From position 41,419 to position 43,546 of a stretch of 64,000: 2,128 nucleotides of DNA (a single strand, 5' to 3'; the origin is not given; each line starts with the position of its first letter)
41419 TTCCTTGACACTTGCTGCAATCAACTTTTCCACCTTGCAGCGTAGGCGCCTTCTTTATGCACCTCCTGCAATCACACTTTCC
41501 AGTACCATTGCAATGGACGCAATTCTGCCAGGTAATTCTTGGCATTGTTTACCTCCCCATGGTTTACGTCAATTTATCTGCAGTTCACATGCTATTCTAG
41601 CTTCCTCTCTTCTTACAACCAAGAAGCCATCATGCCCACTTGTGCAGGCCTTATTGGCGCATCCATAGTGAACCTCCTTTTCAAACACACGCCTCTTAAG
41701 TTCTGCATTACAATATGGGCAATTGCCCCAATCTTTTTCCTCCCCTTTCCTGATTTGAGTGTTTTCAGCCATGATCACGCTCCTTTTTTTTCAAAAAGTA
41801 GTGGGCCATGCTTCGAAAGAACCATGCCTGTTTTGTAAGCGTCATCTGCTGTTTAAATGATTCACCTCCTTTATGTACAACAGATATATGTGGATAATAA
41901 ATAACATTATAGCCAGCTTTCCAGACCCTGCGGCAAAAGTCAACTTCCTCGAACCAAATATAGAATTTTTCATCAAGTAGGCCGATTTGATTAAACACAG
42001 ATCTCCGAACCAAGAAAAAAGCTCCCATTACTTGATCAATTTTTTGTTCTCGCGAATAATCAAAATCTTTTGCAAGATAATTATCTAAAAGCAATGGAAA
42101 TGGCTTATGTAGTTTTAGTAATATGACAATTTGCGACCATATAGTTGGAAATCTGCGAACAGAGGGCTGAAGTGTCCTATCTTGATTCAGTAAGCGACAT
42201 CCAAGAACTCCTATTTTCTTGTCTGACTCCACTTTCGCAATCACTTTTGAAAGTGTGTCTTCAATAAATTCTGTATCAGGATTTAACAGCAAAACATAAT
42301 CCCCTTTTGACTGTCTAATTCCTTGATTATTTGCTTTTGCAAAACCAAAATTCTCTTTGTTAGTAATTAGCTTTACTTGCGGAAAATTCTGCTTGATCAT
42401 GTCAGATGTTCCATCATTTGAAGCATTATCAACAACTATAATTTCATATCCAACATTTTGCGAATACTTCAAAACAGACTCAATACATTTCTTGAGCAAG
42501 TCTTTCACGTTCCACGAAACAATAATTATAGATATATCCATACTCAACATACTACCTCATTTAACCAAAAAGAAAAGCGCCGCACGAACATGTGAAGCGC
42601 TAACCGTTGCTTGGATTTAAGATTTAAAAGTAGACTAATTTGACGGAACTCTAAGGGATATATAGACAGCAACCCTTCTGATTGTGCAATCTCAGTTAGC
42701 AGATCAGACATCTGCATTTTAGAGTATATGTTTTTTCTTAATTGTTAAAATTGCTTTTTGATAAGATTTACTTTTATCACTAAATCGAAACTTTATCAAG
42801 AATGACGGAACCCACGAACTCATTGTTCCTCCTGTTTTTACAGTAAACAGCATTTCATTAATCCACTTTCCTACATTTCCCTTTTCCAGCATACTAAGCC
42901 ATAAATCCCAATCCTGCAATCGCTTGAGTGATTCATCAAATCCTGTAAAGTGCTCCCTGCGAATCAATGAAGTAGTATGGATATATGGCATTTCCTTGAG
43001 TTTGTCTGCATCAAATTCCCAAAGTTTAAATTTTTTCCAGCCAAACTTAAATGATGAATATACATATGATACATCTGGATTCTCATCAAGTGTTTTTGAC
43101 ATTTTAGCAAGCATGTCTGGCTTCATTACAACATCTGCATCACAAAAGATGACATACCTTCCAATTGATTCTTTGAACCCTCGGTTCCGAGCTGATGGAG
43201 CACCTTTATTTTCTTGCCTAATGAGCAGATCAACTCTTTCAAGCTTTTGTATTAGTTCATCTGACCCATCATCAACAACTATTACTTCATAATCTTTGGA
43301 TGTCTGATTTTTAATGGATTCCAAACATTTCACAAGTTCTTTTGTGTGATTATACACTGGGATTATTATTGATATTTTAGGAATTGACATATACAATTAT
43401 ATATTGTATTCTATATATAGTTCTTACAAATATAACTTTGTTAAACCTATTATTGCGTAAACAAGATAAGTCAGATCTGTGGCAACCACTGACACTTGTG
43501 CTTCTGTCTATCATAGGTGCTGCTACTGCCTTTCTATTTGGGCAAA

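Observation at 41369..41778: Two adjacent cysteine-rich mini-proteins (zinc-ribbon 69 aa + CxxCxGxG-repeat 58 aa) embedded between Wzy-like and GT2 genes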

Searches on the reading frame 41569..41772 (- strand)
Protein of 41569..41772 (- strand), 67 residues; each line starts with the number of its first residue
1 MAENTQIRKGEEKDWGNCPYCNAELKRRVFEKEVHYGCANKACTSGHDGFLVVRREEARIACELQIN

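Call 5: search_protein_families(library=pfam, proteins=[window:41569-41772:-], max_evalue=1)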
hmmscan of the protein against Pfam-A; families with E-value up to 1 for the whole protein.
window:41569-41772:- (67 aa): 4 families
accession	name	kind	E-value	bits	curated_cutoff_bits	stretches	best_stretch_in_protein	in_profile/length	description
PF03119.21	DNA_ligase_ZBD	-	0.006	16.9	25.8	1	17-43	1-25/27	NAD-dependent DNA ligase C4 zinc finger domain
PF02748.20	PyrI_C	-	0.038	14.3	23.4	0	37-63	7-37/48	Aspartate carbamoyltransferase regulatory chain, metal binding domain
PF01396.24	Zn_ribbon_Top1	-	0.041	14.1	32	1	16-40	2-26/39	Topoisomerase DNA binding C4 zinc finger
PF11793.14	FANCL_C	-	0.071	13.9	27.3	1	6-26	45-65/69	FANCL C-terminal domain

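Call 6: search_protein_families(library=ncbifam, proteins=[window:41569-41772:-], max_evalue=10)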
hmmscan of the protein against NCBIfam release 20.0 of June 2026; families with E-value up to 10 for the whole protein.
window:41569-41772:- (67 aa): 2 families
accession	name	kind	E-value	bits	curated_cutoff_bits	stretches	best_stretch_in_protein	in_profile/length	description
TIGR00575.1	dnlj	equivalog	0.014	13.8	444.45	1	7-46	381-421/652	NAD-dependent DNA ligase LigA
NF005932.1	PRK07956.1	equivalog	0.035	12.6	369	1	16-45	400-428/664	NAD-dependent DNA ligase LigA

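Call 8: find_homologous_proteins(query=window:41569-41772:-, max_evalue=0.01)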
Query window:41569-41772:- (67 aa): 1 proteins with E <= 0.01 among 1 candidates.
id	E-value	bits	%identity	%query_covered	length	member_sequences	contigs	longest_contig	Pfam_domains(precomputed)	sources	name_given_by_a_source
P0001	4.0e-40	152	100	100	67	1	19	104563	-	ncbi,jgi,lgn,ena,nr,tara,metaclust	ncbi:hypothetical protein CL632_00750 [bacterium]|jgi:ssDNA-binding Zn-finger/Zn-ribbon topoisomeras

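Call 9: find_encoding_contigs(protein=P0001, flank=6000, max_places=10)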
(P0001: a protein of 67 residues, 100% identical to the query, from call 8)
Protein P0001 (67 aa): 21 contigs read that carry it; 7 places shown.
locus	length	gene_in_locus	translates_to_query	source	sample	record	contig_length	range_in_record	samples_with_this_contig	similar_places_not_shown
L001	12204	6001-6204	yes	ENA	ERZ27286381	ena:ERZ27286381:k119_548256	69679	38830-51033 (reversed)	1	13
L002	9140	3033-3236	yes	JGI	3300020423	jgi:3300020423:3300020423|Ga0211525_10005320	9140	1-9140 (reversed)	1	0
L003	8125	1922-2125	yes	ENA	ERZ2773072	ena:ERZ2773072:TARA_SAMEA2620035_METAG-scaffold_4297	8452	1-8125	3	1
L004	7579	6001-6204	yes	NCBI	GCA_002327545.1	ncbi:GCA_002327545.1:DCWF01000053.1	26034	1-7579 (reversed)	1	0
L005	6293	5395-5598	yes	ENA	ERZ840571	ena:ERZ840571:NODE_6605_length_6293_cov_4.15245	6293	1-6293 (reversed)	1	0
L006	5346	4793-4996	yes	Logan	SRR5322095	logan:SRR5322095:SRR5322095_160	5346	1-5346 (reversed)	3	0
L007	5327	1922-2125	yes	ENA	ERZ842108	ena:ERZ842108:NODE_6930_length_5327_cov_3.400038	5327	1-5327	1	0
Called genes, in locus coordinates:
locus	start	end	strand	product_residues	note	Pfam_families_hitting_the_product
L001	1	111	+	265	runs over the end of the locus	PF01193:RNA_pol_L, PF01000:RNA_pol_A_bac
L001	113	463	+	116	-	PF01196:Ribosomal_L17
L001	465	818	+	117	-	PF00572:Ribosomal_L13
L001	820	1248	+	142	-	PF00380:Ribosomal_S9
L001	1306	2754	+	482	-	PF01943:Polysacc_synt, PF13440:Polysacc_synt_3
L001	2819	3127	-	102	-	-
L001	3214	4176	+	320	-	PF13439:Glyco_transf_4, PF13579:Glyco_trans_4_4 (weak), PF00534:Glycos_transf_1, PF13692:Glyco_trans_1_4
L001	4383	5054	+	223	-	PF00535:Glycos_transf_2, PF10111:Glyco_tranf_2_2, PF13641:Glyco_tranf_2_3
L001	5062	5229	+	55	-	-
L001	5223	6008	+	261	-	PF00535:Glycos_transf_2, PF10111:Glyco_tranf_2_2 (faint), PF13641:Glyco_tranf_2_3, PF13712:Glyco_tranf_2_5 (faint)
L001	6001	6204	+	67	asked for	-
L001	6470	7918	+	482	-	-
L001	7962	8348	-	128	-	-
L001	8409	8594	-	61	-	-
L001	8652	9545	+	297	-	PF00535:Glycos_transf_2, PF10111:Glyco_tranf_2_2 (weak), PF13641:Glyco_tranf_2_3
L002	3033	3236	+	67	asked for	-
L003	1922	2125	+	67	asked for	-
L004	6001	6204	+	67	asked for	-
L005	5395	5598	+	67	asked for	-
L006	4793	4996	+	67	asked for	-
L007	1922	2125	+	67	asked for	-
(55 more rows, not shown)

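Call 41: search_protein_families(library=padloc, proteins=[window:41569-41772:-], max_evalue=1)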
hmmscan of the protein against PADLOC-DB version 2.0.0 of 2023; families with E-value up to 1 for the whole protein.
window:41569-41772:- (67 aa): 0 families

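Call 42: search_protein_families(library=phrogs, proteins=[window:41569-41772:-], max_evalue=1)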
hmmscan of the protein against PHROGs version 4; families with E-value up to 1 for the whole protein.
window:41569-41772:- (67 aa): 3 families
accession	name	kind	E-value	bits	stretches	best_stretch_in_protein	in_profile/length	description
phrog_5602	-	unknown function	0.022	15.4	1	9-43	12-48/60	-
phrog_8162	-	unknown function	0.039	15.2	1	17-58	57-95/106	-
phrog_4661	-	unknown function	0.23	12.3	1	17-41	113-138/205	-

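Call 55: predict_structure(protein=window:41569-41772:-)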
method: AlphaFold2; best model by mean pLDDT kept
length: 67 residues; sequences in the alignment: 1
mean_pLDDT: 64.2   pTM: 0.47
mean pLDDT of the five models: 64.2, 58.5, 50.0, 45.4, 42.6
residues with pLDDT >= 90: 0; 70-90: 31; 50-70: 19; < 50: 17
segments of 3 or more residues with pLDDT < 50: 1-4, 47-50, 60-67
pLDDT, mean of each block of 10 residues (from residue 1): 53 80 82 75 61 51 40
secondary structure, 60 per line:
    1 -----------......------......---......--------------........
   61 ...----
elements in order: E12-17 E24-29 E33-38 H55-63

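Call 60: fold_search(model_id=the predicted structure, library=pdb)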
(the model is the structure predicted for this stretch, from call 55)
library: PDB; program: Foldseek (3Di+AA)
matches with E <= 10: 83; with E <= 0.001: 0
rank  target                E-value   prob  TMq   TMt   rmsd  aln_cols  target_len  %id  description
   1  6ak2_A                2.6e+00  0.06  0.27  0.24   8.0        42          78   12  Crystal structure of the syntenin PDZ1 domain in complex with the peptide inhibitor KSL-128018 (released 2019-09-04)
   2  7tol                  2.9e+00  0.07  0.30  0.07   4.8        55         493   11  X-ray crystal structure of glycerol dibiphytanyl glycerol tetraether - macrocyclic archaeol synthase (GDGT-MAS) from Met (released 2022-08-31)
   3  4yju                  2.9e+00  0.02  0.19  0.08   5.6        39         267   18  THE KINASE DOMAIN OF HUMAN SPLEEN TYROSINE (SYK) IN COMPLEX WITH GTC000249 (released 2015-09-30)
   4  9gdc_F                3.1e+00  0.25  0.40  0.04   4.0        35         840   23  RNAP-TopoI complex on bubble scaffold - single-bubble configuration (released 2025-11-05)
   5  4nb9_A                3.1e+00  0.15  0.40  0.08   9.2        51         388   12  Oxygenase with Ile262 replaced by Val and ferredoxin complex of carbazole 1,9a-dioxygenase (released 2014-03-26)
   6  9gdh_F                3.1e+00  0.11  0.30  0.04   4.3        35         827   23  RNAP-TopoI complex on long-overhang scaffold - orientation 2 (released 2025-11-05)
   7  9cr6_C                3.1e+00  0.10  0.38  0.12   7.6        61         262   10  Crystal structure of histidine racemase (HisR) of Fusobacterium nucleatum (C209S) (released 2025-03-05)
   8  4nbc_A                3.4e+00  0.16  0.39  0.08   4.7        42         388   14  Oxygenase with Phe275 replaced by Trp and ferredoxin complex of carbazole 1,9a-dioxygenase (form1) (released 2014-03-26)
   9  2rgn_E                3.4e+00  0.11  0.32  0.08   5.8        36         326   19  Crystal Structure of p63RhoGEF complex with Galpha-q and RhoA (released 2008-01-15)
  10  9bbd_B                3.4e+00  0.06  0.35  0.07  11.7        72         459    8  Structure of S1_8B, a lambda-carrageenan specific sulfatase (released 2025-08-27)
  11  4rul_A                3.6e+00  0.13  0.30  0.03   2.7        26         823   31  Crystal structure of full-length E.Coli topoisomerase I in complex with ssDNA (released 2015-11-04)
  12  3meu_A                3.6e+00  0.07  0.31  0.16   6.0        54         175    9  Crystal structure of SGF29 in complex with H3R2me2sK4me3 (released 2010-04-28)
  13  7tom                  3.6e+00  0.07  0.32  0.08   5.2        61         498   10  X-ray crystal structure of glycerol dibiphytanyl glycerol tetraether - macrocyclic archaeol synthase (GDGT-MAS) from Met (released 2022-08-31)
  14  4yjt                  3.6e+00  0.02  0.20  0.08   5.6        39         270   18  THE KINASE DOMAIN OF HUMAN SPLEEN TYROSINE (SYK) IN COMPLEX WITH GTC000233 (released 2015-09-30)
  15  4nb8_A                3.8e+00  0.14  0.40  0.08   9.2        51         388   12  Oxygenase with Ile262 replaced by Leu and ferredoxin complex of carbazole 1,9a-dioxygenase (released 2014-03-26)
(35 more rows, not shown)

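Call 64: search_dna_similar(query=window:41569-41772:-, collection=phages, mode=protein, max_evalue=0.1, max_rows=10)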
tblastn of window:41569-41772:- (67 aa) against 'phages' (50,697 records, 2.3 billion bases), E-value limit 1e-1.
No match.

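Call 73: find_related_loci(query=window:41569-41772:-, collection=viral_contigs, flank=3000)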
Query window:41569-41772:- (67 aa) in viral_contigs; peptide patterns used: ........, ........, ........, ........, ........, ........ (x = any residue, [..] = any of these).
9 stretches matched a pattern, but none encodes a relative of the query by tblastn (E <= 1e-3).

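Call 74: search_dna_similar(query=window:41569-41772:-, collection=plasmids, mode=protein, max_evalue=0.1, max_rows=8)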
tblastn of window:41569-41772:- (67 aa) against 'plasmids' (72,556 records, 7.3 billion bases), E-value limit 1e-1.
No match.

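Call 76: search_solved_structures(query=window:41569-41772:-, max_evalue=10, show_alignments=3)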
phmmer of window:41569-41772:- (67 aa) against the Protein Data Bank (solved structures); distinct sequences matched with E-value up to 10: 0.

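Call 79: list_cluster_members(proteins=[P0001, P0013, P0017, P0012, P0019, P0023, window:41369-41545:-])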
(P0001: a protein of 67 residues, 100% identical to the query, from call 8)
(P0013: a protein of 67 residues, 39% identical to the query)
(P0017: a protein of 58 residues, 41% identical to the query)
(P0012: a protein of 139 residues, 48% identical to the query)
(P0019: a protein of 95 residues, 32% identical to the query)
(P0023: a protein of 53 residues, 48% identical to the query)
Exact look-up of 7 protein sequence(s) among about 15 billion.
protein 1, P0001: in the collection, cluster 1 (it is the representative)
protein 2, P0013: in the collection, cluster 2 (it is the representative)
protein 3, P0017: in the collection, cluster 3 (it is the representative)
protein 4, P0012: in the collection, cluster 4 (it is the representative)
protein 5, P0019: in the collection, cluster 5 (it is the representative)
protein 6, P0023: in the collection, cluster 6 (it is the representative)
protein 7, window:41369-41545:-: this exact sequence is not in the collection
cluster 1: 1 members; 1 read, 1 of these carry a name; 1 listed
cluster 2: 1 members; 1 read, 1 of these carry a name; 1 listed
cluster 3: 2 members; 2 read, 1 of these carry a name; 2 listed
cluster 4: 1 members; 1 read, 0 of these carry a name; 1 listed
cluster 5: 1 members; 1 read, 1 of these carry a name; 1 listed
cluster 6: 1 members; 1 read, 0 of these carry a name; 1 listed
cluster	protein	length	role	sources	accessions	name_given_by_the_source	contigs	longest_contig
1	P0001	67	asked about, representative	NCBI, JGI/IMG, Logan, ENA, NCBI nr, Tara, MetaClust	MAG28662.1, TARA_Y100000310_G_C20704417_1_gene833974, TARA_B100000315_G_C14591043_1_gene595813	hypothetical protein CL632_00750 [bacterium] | ssDNA-binding Zn-finger/Zn-ribbon topoisomerase 1 | hypothetical protein [bacterium]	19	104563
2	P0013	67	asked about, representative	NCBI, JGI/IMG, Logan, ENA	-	hypothetical protein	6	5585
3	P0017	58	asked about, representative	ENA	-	-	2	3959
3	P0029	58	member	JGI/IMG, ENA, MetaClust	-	\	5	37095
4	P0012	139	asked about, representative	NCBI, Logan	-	-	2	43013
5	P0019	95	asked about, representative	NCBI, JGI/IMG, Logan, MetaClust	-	\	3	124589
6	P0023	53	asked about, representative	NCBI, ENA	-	-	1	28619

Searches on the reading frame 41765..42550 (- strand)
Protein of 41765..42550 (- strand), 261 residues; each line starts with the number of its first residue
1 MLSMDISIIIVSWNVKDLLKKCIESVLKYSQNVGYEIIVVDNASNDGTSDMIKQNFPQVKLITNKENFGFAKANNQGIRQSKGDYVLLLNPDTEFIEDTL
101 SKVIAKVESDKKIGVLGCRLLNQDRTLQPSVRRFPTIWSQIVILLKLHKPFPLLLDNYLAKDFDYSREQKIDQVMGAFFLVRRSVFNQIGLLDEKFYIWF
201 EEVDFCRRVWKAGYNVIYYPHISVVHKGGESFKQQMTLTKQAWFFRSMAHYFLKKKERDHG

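Call 5: search_protein_families(library=pfam, proteins=[window:41765-42550:-], max_evalue=1)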
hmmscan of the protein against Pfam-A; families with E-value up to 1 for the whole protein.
window:41765-42550:- (261 aa): 8 families
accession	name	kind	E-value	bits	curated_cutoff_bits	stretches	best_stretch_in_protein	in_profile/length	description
PF00535.33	Glycos_transf_2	-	3.3e-31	108.9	23.3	1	7-189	1-167/168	Glycosyl transferase family 2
PF13641.12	Glyco_tranf_2_3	-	8.8e-20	72.1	27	1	6-234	3-219/230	Glycosyltransferase like family 2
PF13712.12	Glyco_tranf_2_5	-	9.1e-09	35.8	27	1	62-235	33-198/210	Glycosyltransferase like family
PF10111.15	Glyco_tranf_2_2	-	3.3e-07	30.5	27.3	1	32-107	27-106/276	Glycosyltransferase like family 2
PF13632.12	Glyco_trans_2_3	-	2.3e-05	24.7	27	1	152-228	71-124/198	Glycosyl transferase family group 2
PF13704.12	Glyco_tranf_2_4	-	0.00019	22.3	27.5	1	22-92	6-81/98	Glycosyl transferase family 2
PF02709.20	Glyco_transf_7C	-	0.0014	18.6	23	1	168-221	13-67/78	N-terminal domain of galactosyltransferase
PF13478.12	XdhC_C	-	0.14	13.1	29.7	1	24-120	11-79/125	XdhC Rossmann domain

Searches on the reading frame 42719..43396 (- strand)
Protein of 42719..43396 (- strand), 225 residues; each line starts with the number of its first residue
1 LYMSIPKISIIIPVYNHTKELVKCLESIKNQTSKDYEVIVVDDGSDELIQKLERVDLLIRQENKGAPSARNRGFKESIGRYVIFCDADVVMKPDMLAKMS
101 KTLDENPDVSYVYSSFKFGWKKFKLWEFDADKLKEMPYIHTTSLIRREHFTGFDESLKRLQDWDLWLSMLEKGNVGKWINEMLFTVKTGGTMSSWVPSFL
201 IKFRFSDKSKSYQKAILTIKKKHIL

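Call 5: search_protein_families(library=pfam, proteins=[window:42719-43396:-], max_evalue=1)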
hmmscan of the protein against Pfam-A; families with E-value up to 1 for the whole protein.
window:42719-43396:- (225 aa): 4 families
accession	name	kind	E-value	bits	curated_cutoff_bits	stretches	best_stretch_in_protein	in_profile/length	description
PF00535.33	Glycos_transf_2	-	2.5e-31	109.3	23.3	1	9-131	1-131/168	Glycosyl transferase family 2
PF10111.15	Glyco_tranf_2_2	-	5.8e-17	62.5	27.3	1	9-150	1-151/276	Glycosyltransferase like family 2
PF13641.12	Glyco_tranf_2_3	-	1.6e-07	32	27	1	6-112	1-119/230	Glycosyltransferase like family 2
PF13506.12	Glyco_transf_21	-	0.0023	17.9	21.7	1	74-114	26-65/174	Glycosyl transferase family 21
